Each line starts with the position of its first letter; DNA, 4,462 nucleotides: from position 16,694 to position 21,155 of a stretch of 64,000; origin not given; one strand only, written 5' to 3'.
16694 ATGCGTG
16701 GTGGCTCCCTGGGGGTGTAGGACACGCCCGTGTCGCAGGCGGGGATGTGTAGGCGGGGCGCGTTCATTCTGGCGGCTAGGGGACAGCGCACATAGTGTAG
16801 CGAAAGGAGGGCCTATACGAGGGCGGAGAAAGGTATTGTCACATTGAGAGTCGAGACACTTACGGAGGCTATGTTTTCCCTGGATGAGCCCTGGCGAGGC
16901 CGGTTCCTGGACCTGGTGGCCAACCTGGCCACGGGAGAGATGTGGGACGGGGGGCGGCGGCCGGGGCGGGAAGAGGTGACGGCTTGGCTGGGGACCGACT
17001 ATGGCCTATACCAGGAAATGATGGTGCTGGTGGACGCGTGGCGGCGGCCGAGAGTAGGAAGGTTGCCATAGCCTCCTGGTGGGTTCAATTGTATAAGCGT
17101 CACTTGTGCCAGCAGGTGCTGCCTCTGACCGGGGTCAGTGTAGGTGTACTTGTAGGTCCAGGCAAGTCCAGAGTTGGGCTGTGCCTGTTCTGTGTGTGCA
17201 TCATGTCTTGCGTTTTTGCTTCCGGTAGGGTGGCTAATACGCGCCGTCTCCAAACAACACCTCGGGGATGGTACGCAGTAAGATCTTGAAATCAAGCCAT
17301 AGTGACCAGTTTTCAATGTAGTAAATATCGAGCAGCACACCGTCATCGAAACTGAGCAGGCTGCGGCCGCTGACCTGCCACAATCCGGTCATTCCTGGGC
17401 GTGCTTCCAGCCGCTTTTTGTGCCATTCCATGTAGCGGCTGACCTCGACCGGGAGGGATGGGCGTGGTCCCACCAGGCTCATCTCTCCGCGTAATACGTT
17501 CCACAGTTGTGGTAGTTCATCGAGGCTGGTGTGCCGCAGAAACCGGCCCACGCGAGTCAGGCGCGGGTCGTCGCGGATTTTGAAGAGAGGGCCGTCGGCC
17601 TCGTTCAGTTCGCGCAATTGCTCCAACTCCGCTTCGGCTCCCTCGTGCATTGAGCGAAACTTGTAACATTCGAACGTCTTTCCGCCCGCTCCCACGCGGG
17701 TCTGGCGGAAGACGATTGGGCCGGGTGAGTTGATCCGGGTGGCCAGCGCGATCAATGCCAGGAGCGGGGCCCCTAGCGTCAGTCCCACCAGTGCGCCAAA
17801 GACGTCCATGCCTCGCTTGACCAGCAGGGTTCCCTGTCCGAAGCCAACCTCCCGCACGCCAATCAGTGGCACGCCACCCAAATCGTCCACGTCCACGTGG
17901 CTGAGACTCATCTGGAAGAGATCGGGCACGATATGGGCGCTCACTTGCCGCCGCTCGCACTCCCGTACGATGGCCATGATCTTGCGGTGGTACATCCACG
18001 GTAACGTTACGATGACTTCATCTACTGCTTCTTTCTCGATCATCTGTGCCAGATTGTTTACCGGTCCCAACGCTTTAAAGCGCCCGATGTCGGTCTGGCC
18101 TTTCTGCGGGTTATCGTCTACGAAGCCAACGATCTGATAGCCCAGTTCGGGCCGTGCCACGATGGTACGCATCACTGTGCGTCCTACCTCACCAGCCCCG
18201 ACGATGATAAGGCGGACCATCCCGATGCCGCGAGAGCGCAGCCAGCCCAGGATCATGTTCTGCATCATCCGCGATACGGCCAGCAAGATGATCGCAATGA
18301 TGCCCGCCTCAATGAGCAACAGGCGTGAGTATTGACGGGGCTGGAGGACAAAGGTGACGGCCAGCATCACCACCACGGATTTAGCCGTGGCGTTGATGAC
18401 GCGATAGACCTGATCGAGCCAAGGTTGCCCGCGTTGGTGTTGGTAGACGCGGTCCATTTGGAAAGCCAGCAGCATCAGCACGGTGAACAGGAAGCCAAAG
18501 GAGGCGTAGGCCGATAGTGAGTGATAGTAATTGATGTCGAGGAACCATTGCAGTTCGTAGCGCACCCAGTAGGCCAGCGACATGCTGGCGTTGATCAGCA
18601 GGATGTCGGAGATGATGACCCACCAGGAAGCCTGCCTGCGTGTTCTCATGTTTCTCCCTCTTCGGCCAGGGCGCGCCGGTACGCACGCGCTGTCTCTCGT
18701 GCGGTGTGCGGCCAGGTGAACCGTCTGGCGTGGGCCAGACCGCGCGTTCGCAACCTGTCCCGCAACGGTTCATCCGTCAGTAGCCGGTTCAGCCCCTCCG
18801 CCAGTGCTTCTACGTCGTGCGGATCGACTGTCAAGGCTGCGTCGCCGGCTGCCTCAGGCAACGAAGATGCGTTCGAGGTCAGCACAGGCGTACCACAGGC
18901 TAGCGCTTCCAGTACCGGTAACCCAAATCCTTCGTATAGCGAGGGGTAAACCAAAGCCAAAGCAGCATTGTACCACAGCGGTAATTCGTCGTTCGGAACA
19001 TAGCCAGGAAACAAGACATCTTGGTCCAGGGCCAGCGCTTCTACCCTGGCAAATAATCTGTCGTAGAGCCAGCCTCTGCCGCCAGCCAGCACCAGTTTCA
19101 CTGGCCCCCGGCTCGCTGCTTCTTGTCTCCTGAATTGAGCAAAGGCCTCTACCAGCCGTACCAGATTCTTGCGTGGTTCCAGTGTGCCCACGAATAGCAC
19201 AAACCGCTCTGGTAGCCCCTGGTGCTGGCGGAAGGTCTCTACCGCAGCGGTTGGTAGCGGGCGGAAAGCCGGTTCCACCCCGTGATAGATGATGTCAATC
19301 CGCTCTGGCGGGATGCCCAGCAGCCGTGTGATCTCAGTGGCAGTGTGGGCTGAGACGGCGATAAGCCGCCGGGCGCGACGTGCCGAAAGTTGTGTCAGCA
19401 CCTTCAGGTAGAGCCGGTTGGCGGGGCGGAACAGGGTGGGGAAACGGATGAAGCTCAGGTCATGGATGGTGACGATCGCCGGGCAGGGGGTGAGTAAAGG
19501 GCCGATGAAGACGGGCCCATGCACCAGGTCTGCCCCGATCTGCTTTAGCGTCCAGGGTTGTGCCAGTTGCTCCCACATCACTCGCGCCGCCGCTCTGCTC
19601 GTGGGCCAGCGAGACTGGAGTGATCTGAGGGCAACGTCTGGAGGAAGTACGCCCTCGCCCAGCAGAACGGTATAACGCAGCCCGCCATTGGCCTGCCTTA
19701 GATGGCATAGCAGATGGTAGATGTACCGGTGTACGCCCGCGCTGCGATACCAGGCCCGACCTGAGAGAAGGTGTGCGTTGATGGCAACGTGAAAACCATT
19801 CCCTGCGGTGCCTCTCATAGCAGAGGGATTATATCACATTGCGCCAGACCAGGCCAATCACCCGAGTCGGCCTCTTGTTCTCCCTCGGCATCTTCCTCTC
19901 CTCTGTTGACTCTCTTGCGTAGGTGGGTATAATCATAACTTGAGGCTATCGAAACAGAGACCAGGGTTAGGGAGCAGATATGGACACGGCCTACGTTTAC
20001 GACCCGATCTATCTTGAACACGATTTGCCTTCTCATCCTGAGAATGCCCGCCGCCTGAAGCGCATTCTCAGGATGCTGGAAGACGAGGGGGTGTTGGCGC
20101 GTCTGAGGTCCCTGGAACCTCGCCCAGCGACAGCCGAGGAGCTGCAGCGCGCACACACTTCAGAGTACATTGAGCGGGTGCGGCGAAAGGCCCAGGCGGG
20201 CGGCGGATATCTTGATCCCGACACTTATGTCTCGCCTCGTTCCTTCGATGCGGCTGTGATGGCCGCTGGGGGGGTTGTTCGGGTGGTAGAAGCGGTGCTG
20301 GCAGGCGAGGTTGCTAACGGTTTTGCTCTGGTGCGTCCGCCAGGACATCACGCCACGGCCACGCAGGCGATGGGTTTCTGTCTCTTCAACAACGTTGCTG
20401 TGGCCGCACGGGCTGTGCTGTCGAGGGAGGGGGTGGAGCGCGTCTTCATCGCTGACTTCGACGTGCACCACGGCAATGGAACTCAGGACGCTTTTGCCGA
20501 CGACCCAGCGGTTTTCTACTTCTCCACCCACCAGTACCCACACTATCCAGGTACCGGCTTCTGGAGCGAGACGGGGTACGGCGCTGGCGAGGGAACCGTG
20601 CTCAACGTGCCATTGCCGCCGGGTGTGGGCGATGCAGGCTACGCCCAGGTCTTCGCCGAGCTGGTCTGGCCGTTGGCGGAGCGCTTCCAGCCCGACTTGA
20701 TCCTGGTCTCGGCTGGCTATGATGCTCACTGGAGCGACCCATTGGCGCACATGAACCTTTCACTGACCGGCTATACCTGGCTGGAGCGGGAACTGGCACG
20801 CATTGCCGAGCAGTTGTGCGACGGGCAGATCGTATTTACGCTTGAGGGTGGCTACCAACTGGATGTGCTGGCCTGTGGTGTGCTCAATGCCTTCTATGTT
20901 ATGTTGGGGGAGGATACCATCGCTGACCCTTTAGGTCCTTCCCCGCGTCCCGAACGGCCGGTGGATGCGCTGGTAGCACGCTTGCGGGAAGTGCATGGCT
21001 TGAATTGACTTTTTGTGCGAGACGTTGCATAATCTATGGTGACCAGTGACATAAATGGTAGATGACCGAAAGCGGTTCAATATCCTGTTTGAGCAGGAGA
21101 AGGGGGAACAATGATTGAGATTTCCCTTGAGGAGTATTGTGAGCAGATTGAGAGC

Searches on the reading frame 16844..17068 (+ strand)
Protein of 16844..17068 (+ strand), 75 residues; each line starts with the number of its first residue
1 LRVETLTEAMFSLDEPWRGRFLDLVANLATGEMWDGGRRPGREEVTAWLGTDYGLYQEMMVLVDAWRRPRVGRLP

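Call 5: search_protein_families(library=ncbifam, proteins=[window:16844-17068:+], max_evalue=1)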
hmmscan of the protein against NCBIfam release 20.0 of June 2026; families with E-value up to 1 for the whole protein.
window:16844-17068:+ (75 aa): 0 families

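Call 6: search_protein_families(library=pfam, proteins=[window:16844-17068:+], max_evalue=1)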
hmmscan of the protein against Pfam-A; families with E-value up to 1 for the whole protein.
window:16844-17068:+ (75 aa): 0 families

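Call 36: search_solved_structures(query=A2, max_evalue=10, show_alignments=1)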
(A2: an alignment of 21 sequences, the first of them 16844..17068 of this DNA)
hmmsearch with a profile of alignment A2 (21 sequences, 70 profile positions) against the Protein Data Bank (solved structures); distinct sequences matched with E-value up to 10: 0.

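Call 39: find_homologous_proteins(query=window:16844-17068:+, max_evalue=0.01)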
Query window:16844-17068:+ (75 aa): 24 proteins with E <= 0.01 among 26 candidates.
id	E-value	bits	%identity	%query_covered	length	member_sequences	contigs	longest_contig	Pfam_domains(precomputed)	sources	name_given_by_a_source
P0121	3.1e-41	156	96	96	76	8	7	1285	-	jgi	-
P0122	3.6e-24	102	68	92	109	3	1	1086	-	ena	-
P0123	2.2e-23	99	69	91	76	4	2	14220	-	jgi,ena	-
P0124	2.1e-22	96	68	95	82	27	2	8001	-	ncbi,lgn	-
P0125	4.8e-22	95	65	92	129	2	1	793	-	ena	-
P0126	9.0e-22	94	66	91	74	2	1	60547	-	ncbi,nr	ncbi:MAG: hypothetical protein SWK90_11245 [Chloroflexota bacterium]|nr:hypothetical protein [Chloro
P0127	1.2e-21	94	68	95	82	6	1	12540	-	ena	-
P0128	3.2e-21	93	70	88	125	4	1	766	-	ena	-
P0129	4.1e-21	92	64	92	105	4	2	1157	-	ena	-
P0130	1.3e-19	87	61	92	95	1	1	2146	-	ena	-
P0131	1.7e-19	87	67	93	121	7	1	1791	-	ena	-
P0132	2.0e-19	87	59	92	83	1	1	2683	-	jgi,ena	-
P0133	2.0e-19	87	65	91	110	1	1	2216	-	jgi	jgi:hypothetical protein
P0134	2.7e-19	86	56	96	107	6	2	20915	-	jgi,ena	-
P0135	1.1e-18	84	64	89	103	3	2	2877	-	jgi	jgi:hypothetical protein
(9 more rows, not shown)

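Call 49: predict_structure(alignment_id=A4)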
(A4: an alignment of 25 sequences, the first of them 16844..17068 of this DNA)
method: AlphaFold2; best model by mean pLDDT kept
length: 75 residues; sequences in the alignment: 25
mean_pLDDT: 88.6   pTM: 0.75
mean pLDDT of the five models: 88.6, 88.5, 88.2, 87.4, 86.6
residues with pLDDT >= 90: 55; 70-90: 13; 50-70: 4; < 50: 3
segments of 3 or more residues with pLDDT < 50: 72-74
pLDDT, mean of each block of 10 residues (from residue 1): 92 93 95 85 96 95 82 50
secondary structure, 60 per line:
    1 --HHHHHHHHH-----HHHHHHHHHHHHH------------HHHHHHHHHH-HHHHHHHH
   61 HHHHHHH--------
elements in order: H3-11 H17-29 H42-51 H53-67

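Call 53: fold_search(model_id=the predicted structure, library=pdb)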
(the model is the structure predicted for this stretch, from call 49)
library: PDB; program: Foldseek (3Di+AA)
matches with E <= 10: 25; with E <= 0.001: 0
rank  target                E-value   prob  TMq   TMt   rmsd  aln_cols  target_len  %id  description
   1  4qob_A                3.4e+00  0.11  0.38  0.34   8.1        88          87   19  Crystal structure of cPOP1 (released 2015-11-04)
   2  9k25_A                4.3e+00  0.03  0.20  0.09  12.5        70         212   17  Cryo-EM structure of apo-P2Y purinoceptor 2-miniGq-Nb35 complex (released 2025-06-11)
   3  6upu_E                5.1e+00  0.15  0.44  0.17   5.6        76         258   14  Crystal structure of the Orientia tsutsugamushi OtDUB in complex with three molecules of ubiquitin (released 2020-04-01)
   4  6upu_A                5.4e+00  0.14  0.44  0.16   6.3        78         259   15  Crystal structure of the Orientia tsutsugamushi OtDUB in complex with three molecules of ubiquitin (released 2020-04-01)
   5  1ntk_H                5.4e+00  0.03  0.21  0.21  10.4        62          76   16  Crystal Structure of Mitochondrial Cytochrome bc1 in Complex with Antimycin A1 (released 2003-10-07)
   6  9m64_G                5.7e+00  0.06  0.29  0.20  11.9        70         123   14  Structure of SPIN90 dimer-Arp2/3 complexes-nucleated actin filaments (Doublet Complex) (released 2025-09-10)
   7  1w26_A                6.0e+00  0.06  0.27  0.07   8.9        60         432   17  Trigger Factor in Complex with the Ribosome forms a Molecular Cradle for Nascent Proteins (released 2004-09-02)
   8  4p0b_C                6.4e+00  0.04  0.27  0.16   9.9        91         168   18  Crystal structure of HOIP PUB domain in complex with OTULIN PIM (released 2014-05-07)
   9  7bxt_M                6.7e+00  0.08  0.38  0.20   5.0        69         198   10  The cryo-EM structure of CENP-A nucleosome in complex with CENP-C peptide and CENP-N N-terminal domain (released 2021-02-10)
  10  8ab6_A                6.7e+00  0.03  0.22  0.05  11.8        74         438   18  Complex III2 from Yarrowia lipolytica, combined datasets, consensus refinement (released 2023-01-11)
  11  6c0w_K                7.1e+00  0.09  0.40  0.20   5.1        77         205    8  Cryo-EM structure of human kinetochore protein CENP-N with the centromeric nucleosome containing CENP-A (released 2018-01-17)
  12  8rc2_G                7.1e+00  0.09  0.35  0.12   9.0        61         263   11  DNA bound type IV-A3 CRISPR effector complex from K. pneumoniae (released 2024-11-06)
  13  6mma_D                7.6e+00  0.04  0.25  0.05  13.3        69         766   13  Diheteromeric NMDA receptor GluN1/GluN2A in the 'Extended' conformation, in complex with glycine and glutamate, in the (released 2018-11-28)
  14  8vuu_B                8.0e+00  0.04  0.27  0.04  12.0        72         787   11  Human GluN1-2B with Fab 007-168 (released 2024-09-11)
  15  5uk4_B                8.0e+00  0.04  0.26  0.08   7.2        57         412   18  VESICULAR STOMATITS VIRUS N PROTEIN IN COMPLEX WITH INHIBITORY NANOBODY 1307 (released 2017-04-19)
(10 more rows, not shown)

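Call 75: search_protein_representatives(alignment_id=A4)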
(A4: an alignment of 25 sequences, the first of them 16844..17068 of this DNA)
Query: 25 sequences, 106 profile positions. Proteins with E-value up to 0.001 (for the whole library): 186; up to 1e-10: 124; up to 1e-30: 3. The best 150 are listed.
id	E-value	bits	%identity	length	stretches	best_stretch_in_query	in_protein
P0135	7.7e-40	151.4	-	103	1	1-103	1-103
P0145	1.1e-37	144.5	-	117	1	2-103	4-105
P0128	1.5e-31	124.7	-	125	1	5-103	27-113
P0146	4.6e-29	116.7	-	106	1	11-102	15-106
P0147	6.3e-29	116.3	-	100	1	1-102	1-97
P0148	9.1e-29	115.8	-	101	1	32-102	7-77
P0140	2.6e-28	114.3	-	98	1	20-101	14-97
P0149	9.4e-28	112.5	-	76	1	33-103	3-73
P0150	9.8e-28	112.5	-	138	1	12-103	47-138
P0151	3.1e-27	110.9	-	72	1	32-102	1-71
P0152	3.8e-25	104.1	-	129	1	20-102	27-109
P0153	4.0e-25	104.1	-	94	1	30-103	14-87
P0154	8.0e-25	103.1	-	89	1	33-103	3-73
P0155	2.0e-24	101.8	-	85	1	29-101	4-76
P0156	3.1e-24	101.2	-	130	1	23-103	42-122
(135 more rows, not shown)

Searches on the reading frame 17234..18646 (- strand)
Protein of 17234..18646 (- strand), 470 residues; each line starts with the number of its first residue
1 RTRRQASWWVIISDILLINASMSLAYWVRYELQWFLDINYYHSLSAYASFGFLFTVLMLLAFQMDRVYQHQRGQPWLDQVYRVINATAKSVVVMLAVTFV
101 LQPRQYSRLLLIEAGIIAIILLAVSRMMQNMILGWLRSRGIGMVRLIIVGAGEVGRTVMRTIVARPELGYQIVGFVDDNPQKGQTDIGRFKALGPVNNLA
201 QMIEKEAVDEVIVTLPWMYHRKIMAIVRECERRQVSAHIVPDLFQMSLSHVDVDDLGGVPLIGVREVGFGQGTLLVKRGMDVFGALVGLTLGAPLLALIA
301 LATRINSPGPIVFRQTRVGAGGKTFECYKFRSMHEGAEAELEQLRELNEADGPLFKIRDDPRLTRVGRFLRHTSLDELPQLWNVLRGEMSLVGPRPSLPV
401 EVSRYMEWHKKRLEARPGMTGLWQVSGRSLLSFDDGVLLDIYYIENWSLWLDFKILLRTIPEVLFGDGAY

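Call 74: search_protein_families(library=pfam, proteins=[window:17234-18646:-], max_evalue=0.00001)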
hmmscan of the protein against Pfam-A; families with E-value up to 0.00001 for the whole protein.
window:17234-18646:- (470 aa): 3 families
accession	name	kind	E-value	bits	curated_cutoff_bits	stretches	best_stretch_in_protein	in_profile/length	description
PF02397.22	Bac_transf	-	6e-68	228.3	27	1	277-464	1-178/179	Bacterial sugar transferase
PF13727.12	CoA_binding_3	-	8.7e-28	97.9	25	1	67-241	5-175/175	CoA-binding domain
PF17836.7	PglD_N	-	7e-07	30.2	23.4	1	145-212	1-62/78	PglD N-terminal domain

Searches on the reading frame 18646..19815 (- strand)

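Call 74: search_protein_families(library=pfam, proteins=[window:18646-19815:-], max_evalue=0.00001)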
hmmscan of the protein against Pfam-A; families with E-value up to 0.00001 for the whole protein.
window:18646-19815:- (389 aa): 5 families
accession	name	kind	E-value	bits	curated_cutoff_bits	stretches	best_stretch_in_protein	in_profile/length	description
PF00534.26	Glycos_transf_1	-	1.9e-39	135.4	26.4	1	200-359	10-169/172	Glycosyl transferases group 1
PF13692.12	Glyco_trans_1_4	-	2.4e-30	106.1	27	1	205-348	3-142/142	Glycosyl transferases group 1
PF13439.12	Glyco_transf_4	-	5.6e-17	62.7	28.5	1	27-183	3-169/170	Glycosyltransferase Family 4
PF20706.3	GT4-conflict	-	4.1e-13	49.5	26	1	145-326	144-323/385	Family 4 Glycosyltransferase in conflict systems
PF13524.12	Glyco_trans_1_2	-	2.6e-10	40.8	25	1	239-374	15-141/144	Glycosyl transferase-like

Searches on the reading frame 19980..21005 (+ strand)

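Call 74: search_protein_families(library=pfam, proteins=[window:19980-21005:+], max_evalue=0.00001)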
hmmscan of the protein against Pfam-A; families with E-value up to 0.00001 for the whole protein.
window:19980-21005:+ (342 aa): 1 family
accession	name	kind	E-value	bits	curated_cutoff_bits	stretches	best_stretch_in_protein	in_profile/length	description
PF00850.24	Hist_deacetyl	-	2.7e-101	339.3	27.9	1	19-304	1-294/298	Histone deacetylase domain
